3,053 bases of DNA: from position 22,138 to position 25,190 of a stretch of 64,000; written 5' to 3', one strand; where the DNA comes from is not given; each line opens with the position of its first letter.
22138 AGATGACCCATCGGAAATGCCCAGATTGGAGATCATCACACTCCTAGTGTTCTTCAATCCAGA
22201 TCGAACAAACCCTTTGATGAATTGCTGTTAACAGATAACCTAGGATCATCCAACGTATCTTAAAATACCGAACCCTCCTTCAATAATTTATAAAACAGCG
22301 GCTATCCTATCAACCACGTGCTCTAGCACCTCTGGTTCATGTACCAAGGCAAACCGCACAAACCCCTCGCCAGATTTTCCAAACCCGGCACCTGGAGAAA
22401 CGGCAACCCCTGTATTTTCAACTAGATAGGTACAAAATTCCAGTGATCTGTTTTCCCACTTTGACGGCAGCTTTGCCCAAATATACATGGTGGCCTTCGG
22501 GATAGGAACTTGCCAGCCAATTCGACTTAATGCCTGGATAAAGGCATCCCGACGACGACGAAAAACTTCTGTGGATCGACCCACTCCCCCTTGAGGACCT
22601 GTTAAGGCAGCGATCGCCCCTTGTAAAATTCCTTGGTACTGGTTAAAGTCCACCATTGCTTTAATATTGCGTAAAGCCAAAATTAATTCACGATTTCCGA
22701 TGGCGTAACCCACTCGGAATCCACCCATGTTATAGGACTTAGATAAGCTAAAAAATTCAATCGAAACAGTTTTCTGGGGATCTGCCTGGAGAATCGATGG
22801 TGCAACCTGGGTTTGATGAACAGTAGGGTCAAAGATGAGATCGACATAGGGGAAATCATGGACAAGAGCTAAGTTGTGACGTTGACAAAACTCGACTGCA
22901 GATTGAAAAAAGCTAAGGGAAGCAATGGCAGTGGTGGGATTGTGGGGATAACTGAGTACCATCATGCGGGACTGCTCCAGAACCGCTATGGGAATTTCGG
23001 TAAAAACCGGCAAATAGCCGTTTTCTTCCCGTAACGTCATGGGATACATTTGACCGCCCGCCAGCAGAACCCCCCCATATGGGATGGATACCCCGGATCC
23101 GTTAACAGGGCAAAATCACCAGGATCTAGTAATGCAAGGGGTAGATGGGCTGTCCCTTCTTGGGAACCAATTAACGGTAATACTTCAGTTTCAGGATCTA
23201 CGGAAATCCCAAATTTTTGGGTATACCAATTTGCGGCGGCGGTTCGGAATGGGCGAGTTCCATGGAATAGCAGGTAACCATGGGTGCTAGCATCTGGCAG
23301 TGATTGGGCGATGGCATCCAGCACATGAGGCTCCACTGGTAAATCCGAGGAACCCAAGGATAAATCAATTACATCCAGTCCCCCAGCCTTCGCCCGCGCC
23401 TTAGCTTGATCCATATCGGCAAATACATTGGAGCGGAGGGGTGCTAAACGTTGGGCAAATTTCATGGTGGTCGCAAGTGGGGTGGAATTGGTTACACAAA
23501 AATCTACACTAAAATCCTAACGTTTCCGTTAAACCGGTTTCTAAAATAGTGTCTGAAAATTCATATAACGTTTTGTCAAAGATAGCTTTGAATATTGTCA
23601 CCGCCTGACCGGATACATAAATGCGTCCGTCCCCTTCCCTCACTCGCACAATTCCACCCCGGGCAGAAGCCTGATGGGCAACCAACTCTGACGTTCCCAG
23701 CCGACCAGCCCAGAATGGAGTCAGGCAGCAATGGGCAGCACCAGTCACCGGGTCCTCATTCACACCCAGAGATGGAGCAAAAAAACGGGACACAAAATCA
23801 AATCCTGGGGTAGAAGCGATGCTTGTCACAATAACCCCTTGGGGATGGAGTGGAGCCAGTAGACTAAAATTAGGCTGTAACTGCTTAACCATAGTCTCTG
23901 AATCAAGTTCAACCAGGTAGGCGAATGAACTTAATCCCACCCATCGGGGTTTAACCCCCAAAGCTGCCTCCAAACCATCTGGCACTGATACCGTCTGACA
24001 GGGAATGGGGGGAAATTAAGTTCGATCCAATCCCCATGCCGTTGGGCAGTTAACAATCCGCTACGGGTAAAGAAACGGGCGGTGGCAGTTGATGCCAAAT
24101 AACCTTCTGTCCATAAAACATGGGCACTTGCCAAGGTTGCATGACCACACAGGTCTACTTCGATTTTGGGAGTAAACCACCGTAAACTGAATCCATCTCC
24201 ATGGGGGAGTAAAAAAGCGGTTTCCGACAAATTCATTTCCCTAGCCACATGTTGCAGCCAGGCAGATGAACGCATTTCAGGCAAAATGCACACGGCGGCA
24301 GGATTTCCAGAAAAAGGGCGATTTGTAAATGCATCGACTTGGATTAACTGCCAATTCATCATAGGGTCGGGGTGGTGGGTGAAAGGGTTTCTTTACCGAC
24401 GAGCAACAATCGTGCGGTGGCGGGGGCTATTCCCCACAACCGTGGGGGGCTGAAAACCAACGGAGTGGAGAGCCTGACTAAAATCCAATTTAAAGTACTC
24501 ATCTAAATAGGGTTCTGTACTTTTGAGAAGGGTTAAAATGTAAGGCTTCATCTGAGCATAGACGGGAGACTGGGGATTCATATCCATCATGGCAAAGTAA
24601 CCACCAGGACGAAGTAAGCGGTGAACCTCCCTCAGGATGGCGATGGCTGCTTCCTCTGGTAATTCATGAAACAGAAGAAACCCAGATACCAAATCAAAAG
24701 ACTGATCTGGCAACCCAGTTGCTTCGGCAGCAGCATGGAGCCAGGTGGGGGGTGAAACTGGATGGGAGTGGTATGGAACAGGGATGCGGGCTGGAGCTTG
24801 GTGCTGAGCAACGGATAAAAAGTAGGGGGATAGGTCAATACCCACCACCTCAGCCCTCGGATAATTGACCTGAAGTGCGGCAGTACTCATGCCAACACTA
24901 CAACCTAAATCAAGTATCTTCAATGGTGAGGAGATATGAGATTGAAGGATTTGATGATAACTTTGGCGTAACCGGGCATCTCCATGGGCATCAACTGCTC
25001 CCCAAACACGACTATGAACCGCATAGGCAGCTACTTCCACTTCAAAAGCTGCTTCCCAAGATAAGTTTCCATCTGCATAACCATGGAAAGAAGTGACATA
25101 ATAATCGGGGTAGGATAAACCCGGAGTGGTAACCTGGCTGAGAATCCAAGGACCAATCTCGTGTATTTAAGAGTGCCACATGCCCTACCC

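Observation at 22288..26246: Four co-directional genes: aminotransferase, PhzF-like isomerase, SAM methyltransferase, CCG-domain Fe-S protein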

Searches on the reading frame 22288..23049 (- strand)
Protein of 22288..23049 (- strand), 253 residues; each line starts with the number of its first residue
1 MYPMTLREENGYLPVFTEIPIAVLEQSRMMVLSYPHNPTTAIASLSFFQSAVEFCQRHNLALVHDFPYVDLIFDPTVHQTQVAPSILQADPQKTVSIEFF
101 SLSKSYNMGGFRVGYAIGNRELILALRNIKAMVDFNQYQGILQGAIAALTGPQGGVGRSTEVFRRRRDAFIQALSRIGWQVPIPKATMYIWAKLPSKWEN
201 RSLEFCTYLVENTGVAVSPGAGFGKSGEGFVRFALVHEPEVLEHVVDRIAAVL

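Call 3: search_protein_families(library=pfam, proteins=[window:22288-23049:-], max_evalue=0.01)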
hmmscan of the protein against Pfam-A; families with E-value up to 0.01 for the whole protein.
window:22288-23049:- (253 aa): 1 family
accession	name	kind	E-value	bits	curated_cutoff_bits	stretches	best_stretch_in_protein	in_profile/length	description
PF00155.27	Aminotran_1_2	-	2.9e-34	119.3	19.7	1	22-249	136-361/361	Aminotransferase class I and II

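Call 4: search_protein_families(library=ncbifam, proteins=[window:22288-23049:-], max_evalue=0.01)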
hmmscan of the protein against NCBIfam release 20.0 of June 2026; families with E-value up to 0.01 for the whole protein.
window:22288-23049:- (253 aa): 61 families (the best 25 are shown)
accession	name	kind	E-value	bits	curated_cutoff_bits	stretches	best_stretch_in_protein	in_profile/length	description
NF005613.0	PRK07366.1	equivalog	3.2e-131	437.9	486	1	1-252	140-387/391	LL-diaminopimelate aminotransferase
NF006756.0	PRK09276.1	subfamily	1.2e-78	264.7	507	1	2-251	142-384/387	LL-diaminopimelate aminotransferase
TIGR03540.1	DapC_direct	equivalog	2.6e-76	257.1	593.25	1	2-251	140-382/383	LL-diaminopimelate aminotransferase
NF005815.0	PRK07681.1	equivalog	8.9e-72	242.3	545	1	2-251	142-384/399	LL-diaminopimelate aminotransferase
NF005977.0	PRK08068.1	subfamily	2.7e-68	231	494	1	2-251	143-385/391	transaminase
NF006033.0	PRK08175.1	equivalog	1.1e-66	225.5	647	1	25-249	170-390/407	alanine transaminase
NF006604.0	PRK09148.1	equivalog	1.5e-63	215.2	648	1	26-240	166-376/406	LL-diaminopimelate aminotransferase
NF004611.0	PRK05942.1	equivalog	2.6e-63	214.3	628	1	1-250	145-387/394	aspartate aminotransferase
NF006387.0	PRK08636.1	equivalog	1.9e-58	198.4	675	1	23-240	172-385/403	LL-diaminopimelate aminotransferase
NF041364.1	GntC_guanitoxin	equivalog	2.2e-45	155.1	415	1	2-250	109-354/356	guanitoxin biosynthesis PLP-dependent (S)-gamma-hydroxy-L-arginine cyclodehydratase GntC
NF004937.0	PRK06290.1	equivalog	2.2e-44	151.8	585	1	2-239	155-386/410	LL-diaminopimelate aminotransferase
TIGR03537.1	DapC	equivalog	1.5e-42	145.8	453.6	1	2-248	112-346/350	succinyldiaminopimelate transaminase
NF004770.0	PRK06108.1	subfamily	3.7e-35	121.5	422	1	11-252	155-391/396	pyridoxal phosphate-dependent aminotransferase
NF005855.0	PRK07777.1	equivalog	1.6e-32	113.3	553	1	5-251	141-386/391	pyridoxal phosphate-dependent aminotransferase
NF041091.1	asp_aminotase_Arch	equivalog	2.2e-31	109.1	550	1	6-251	140-373/376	aspartate aminotransferase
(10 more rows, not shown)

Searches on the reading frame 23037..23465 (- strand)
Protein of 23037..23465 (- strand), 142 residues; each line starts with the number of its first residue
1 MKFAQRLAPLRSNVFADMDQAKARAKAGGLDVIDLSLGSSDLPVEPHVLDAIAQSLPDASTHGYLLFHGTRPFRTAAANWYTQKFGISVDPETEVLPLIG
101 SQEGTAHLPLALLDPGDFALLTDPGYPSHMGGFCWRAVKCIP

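Call 3: search_protein_families(library=pfam, proteins=[window:23037-23465:-], max_evalue=0.01)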
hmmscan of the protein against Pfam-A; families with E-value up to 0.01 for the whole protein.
window:23037-23465:- (142 aa): 1 family
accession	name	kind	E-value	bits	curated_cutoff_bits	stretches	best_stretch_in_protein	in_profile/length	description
PF00155.27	Aminotran_1_2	-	1.6e-11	44.5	19.7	1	32-141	3-116/361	Aminotransferase class I and II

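Call 4: search_protein_families(library=ncbifam, proteins=[window:23037-23465:-], max_evalue=0.01)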
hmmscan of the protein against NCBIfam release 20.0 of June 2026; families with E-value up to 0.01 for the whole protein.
window:23037-23465:- (142 aa): 37 families (the best 25 are shown)
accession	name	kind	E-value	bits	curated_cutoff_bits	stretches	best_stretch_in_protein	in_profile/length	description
NF005613.0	PRK07366.1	equivalog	1.7e-69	234.7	486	1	1-133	1-133/391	LL-diaminopimelate aminotransferase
NF006756.0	PRK09276.1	subfamily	3.8e-38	131.4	507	1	1-130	2-131/387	LL-diaminopimelate aminotransferase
NF004611.0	PRK05942.1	equivalog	4.1e-37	128.1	628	1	2-132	7-137/394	aspartate aminotransferase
TIGR03540.1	DapC_direct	equivalog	1.7e-36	126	593.25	1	2-130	1-129/383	LL-diaminopimelate aminotransferase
NF005815.0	PRK07681.1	equivalog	4.5e-30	105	545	1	1-130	3-131/399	LL-diaminopimelate aminotransferase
NF006604.0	PRK09148.1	equivalog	3.5e-29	102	648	1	6-134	7-135/406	LL-diaminopimelate aminotransferase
NF005977.0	PRK08068.1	subfamily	6.8e-29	101.3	494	1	2-134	4-136/391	transaminase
NF006033.0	PRK08175.1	equivalog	1.1e-28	100.4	647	1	5-134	11-140/407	alanine transaminase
NF006387.0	PRK08636.1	equivalog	6.7e-27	94.5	675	1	6-134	9-137/403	LL-diaminopimelate aminotransferase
NF004937.0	PRK06290.1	equivalog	1.6e-16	60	585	1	18-128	30-142/410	LL-diaminopimelate aminotransferase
TIGR03537.1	DapC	equivalog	4.6e-15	55.4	453.6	1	33-138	3-109/350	succinyldiaminopimelate transaminase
TIGR03539.1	DapC_actino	equivalog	8.4e-15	54.7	355.65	1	17-129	8-118/357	succinyldiaminopimelate transaminase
NF006514.0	PRK08960.1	equivalog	2.3e-13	49.7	554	1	13-129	16-129/388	pyridoxal phosphate-dependent aminotransferase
NF005601.0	PRK07337.1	equivalog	4.7e-13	49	496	1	1-128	6-131/394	pyridoxal phosphate-dependent aminotransferase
NF005855.0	PRK07777.1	equivalog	5.5e-12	45.7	553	1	4-129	7-126/391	pyridoxal phosphate-dependent aminotransferase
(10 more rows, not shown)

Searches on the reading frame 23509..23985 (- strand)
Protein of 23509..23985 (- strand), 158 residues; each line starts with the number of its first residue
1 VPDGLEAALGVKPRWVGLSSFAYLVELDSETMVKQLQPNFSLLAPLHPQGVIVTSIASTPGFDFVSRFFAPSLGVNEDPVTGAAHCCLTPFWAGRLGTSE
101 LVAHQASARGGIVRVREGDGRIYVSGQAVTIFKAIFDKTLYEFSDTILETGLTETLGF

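Call 3: search_protein_families(library=pfam, proteins=[window:23509-23985:-], max_evalue=0.01)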
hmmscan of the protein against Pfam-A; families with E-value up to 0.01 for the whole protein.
window:23509-23985:- (158 aa): 1 family
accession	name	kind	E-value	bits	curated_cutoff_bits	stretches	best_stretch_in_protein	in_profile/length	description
PF02567.21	PhzC-PhzF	-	2.4e-21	76.9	27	1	24-133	158-280/281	Phenazine biosynthesis-like protein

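Call 4: search_protein_families(library=ncbifam, proteins=[window:23509-23985:-], max_evalue=0.01)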
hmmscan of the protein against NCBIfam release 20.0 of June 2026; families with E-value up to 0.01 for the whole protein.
window:23509-23985:- (158 aa): 2 families
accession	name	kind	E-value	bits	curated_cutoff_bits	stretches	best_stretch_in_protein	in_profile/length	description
TIGR00654.1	PhzF_family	subfamily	2.6e-08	33.6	76.2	1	24-135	168-295/298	PhzF family phenazine biosynthesis isomerase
NF007625.0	PRK10281.1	equivalog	8.2e-07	28.5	386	1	24-134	167-295/301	PhzF family isomerase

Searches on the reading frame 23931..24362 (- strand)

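Call 3: search_protein_families(library=pfam, proteins=[window:23931-24362:-], max_evalue=0.01)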
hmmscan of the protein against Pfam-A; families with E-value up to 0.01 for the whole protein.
window:23931-24362:- (143 aa): 1 family
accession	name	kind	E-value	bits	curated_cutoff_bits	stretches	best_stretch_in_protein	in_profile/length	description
PF02567.21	PhzC-PhzF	-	1.1e-37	130.5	27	1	9-129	1-129/281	Phenazine biosynthesis-like protein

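Call 4: search_protein_families(library=ncbifam, proteins=[window:23931-24362:-], max_evalue=0.01)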
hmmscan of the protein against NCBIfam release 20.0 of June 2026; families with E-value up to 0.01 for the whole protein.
window:23931-24362:- (143 aa): 2 families
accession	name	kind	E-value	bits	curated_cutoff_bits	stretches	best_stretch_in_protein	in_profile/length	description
TIGR00654.1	PhzF_family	subfamily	5.5e-28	98.2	76.2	1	2-104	1-106/298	PhzF family phenazine biosynthesis isomerase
NF007625.0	PRK10281.1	equivalog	1.4e-22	80.2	386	1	3-92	2-94/301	PhzF family isomerase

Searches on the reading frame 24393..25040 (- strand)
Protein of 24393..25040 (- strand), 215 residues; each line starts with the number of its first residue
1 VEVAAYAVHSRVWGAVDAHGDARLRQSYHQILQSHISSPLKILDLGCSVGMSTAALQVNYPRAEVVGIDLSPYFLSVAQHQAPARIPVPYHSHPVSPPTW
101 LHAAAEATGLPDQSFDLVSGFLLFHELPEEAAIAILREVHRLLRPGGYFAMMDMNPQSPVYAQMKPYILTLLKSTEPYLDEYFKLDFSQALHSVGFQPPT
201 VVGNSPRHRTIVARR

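Call 3: search_protein_families(library=pfam, proteins=[window:24393-25040:-], max_evalue=0.01)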
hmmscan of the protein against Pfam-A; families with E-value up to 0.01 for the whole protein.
window:24393-25040:- (215 aa): 9 families
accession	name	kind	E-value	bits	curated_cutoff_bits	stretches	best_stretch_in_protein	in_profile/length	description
PF08241.18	Methyltransf_11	-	2.7e-18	66.8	21.2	1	43-150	1-94/95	Methyltransferase domain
PF13649.12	Methyltransf_25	-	2.5e-17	63.8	27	1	42-147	1-97/97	Methyltransferase domain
PF08242.18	Methyltransf_12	-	1.1e-13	52.1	30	1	43-149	1-98/98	Methyltransferase domain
PF13847.12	Methyltransf_31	-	8.1e-12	45.5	27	2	107-164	68-122/145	Methyltransferase domain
PF13489.12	Methyltransf_23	-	3.5e-10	40.3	27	1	19-159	4-124/164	Methyltransferase domain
PF01209.24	Ubie_methyltran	-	1.1e-06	28.6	20.1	1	37-155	46-155/233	ubiE/COQ5 methyltransferase family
PF05175.20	MTS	-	0.0011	19.1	23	1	31-82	22-75/170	Methyltransferase small domain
PF03141.22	Methyltransf_29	-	0.0033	16.5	23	1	105-152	172-218/506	Putative S-adenosyl-L-methionine-dependent methyltransferase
PF00891.24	Methyltransf_2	-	0.0063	16.3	22.3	0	37-165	61-182/210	O-methyltransferase domain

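Call 4: search_protein_families(library=ncbifam, proteins=[window:24393-25040:-], max_evalue=0.01)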
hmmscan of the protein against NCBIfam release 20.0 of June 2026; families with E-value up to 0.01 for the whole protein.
window:24393-25040:- (215 aa): 32 families (the best 25 are shown)
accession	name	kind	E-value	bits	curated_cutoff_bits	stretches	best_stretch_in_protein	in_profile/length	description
NF043040.1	corrin_prot_MT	hypoth_equivalog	4.4e-16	59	180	1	23-156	26-153/216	corrinoid protein-associated methyltransferase CpaM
NF041537.1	ArsM_AhpD_UU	exception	3.5e-11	42.5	510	1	36-203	74-229/345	arsenite methyltransferase/AhpD domain selenoprotein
TIGR01934.1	MenG_MenH_UbiE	subfamily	8.2e-11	41.6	158.35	1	33-161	36-152/223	ubiquinone/menaquinone biosynthesis methyltransferase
NF001244.0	PRK00216.1-5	equivalog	1.8e-10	40.5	216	1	30-165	42-169/236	bifunctional demethylmenaquinone methyltransferase/2-methoxy-6-polyprenyl-1,4-benzoquinol methylase UbiE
NF045667.1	MTase_DVU1556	equivalog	1.9e-10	40.5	155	1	37-161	21-129/213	DVU_1556 family methyltransferase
TIGR02072.1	BioC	equivalog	6.4e-10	39.2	184.95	1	30-154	25-135/244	malonyl-ACP O-methyltransferase BioC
NF038261.1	rhodoquin_RquA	equivalog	7.7e-10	38.9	175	1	41-190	52-191/218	rhodoquinone biosynthesis methyltransferase RquA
NF002463.0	PRK01683.1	equivalog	3.1e-08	33.5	297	1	23-84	16-77/258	trans-aconitate 2-methyltransferase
NF047649.1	MTase_UXPK_star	exception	8.5e-08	31.5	460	1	41-154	80-184/283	methyltransferase/UXPK-star double selenoprotein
NF041536.1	ArsM_DUF2284_UU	exception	2e-07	29.7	575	1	35-198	73-224/459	arsenite methyltransferase/DUF2284 domain selenoprotein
NF040538.1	methyl_ArsM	equivalog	6.1e-07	28.9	500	1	110-165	167-222/356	arsinothricin biosynthesis methyltransferase ArsM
NF001243.0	PRK00216.1-4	equivalog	1.2e-06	28.1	235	1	36-164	45-165/237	demethylmenaquinone methyltransferase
NF010703.0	PRK14103.1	equivalog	2e-06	27.4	320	1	18-165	9-139/256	trans-aconitate 2-methyltransferase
TIGR02752.1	MenG_heptapren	equivalog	4.6e-06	26.3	419.85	1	37-164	44-163/231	demethylmenaquinone methyltransferase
NF001241.0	PRK00216.1-2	equivalog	7.5e-06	25.8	327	1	25-157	40-154/231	demethylmenaquinone methyltransferase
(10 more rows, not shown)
